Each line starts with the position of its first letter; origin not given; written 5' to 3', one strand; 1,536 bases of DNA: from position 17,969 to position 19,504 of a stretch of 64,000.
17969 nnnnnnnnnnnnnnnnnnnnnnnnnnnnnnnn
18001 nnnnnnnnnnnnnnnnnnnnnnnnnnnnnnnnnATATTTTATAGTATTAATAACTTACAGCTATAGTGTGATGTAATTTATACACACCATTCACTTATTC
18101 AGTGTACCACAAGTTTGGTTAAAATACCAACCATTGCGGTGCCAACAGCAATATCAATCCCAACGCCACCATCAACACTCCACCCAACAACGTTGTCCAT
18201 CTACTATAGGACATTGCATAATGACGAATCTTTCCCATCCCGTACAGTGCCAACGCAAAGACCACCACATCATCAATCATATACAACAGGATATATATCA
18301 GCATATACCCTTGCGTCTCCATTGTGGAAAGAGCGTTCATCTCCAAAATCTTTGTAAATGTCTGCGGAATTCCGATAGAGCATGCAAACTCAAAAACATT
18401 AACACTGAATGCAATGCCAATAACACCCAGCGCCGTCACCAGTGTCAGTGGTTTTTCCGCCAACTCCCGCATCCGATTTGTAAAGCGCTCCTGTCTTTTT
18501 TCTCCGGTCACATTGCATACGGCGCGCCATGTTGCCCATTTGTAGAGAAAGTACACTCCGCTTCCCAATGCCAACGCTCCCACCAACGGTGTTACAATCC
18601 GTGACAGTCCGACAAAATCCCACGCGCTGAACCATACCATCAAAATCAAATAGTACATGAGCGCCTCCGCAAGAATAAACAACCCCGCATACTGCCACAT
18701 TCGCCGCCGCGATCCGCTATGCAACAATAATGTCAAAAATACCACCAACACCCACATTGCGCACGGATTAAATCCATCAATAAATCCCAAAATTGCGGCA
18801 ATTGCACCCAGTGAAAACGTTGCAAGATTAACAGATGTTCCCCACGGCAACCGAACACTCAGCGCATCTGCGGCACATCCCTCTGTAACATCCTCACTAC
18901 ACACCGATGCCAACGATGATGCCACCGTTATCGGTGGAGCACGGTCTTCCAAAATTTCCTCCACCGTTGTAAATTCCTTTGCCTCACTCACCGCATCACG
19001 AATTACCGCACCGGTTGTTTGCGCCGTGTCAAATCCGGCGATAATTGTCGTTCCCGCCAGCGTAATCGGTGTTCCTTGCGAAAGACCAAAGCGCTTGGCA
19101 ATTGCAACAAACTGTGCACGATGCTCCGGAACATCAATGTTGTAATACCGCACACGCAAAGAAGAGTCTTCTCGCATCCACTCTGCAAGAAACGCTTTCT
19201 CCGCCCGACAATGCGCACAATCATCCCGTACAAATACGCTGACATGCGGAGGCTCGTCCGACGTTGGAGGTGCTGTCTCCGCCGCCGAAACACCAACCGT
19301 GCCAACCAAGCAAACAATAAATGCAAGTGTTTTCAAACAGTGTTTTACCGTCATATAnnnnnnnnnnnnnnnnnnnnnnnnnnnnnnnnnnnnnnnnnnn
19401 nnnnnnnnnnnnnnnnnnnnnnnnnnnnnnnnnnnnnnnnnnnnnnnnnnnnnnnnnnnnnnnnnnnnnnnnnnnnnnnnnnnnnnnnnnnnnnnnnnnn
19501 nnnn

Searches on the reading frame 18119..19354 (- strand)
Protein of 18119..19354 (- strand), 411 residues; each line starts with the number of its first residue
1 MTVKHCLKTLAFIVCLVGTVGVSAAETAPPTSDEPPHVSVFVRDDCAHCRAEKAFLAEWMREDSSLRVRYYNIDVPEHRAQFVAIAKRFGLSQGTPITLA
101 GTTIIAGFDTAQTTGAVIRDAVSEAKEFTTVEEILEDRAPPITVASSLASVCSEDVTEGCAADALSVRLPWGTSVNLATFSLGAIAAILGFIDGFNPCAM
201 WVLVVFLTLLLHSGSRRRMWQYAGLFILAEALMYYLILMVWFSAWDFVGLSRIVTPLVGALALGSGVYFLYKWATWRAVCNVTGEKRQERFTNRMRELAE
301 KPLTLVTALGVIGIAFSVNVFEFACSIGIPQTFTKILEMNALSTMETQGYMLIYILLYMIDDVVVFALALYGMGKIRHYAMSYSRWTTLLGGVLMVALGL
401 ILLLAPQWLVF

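Call 16: search_protein_families(library=pfam, proteins=[window:18119-19354:-], max_evalue=0.001)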
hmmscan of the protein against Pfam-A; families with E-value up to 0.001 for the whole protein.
window:18119-19354:- (411 aa): 0 families

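Call 35: search_protein_families(library=ncbifam, proteins=[window:18119-19354:-], max_evalue=0.1)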
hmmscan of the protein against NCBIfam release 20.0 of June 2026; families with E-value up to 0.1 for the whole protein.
window:18119-19354:- (411 aa): 3 families
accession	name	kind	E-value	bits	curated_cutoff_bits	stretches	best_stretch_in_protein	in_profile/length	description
TIGR02196.1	GlrX_YruB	hypoth_equivalog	1.1e-06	29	88.55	1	38-112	2-68/74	glutaredoxin-like protein, YruB-family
NF041212.1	Uxx_star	subfamily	0.0072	16.5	66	1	38-110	1-66/70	Uxx-star family glutaredoxin-like (seleno)protein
TIGR02194.1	GlrX_NrdH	subfamily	0.088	13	85.75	0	38-109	1-64/72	glutaredoxin-like protein NrdH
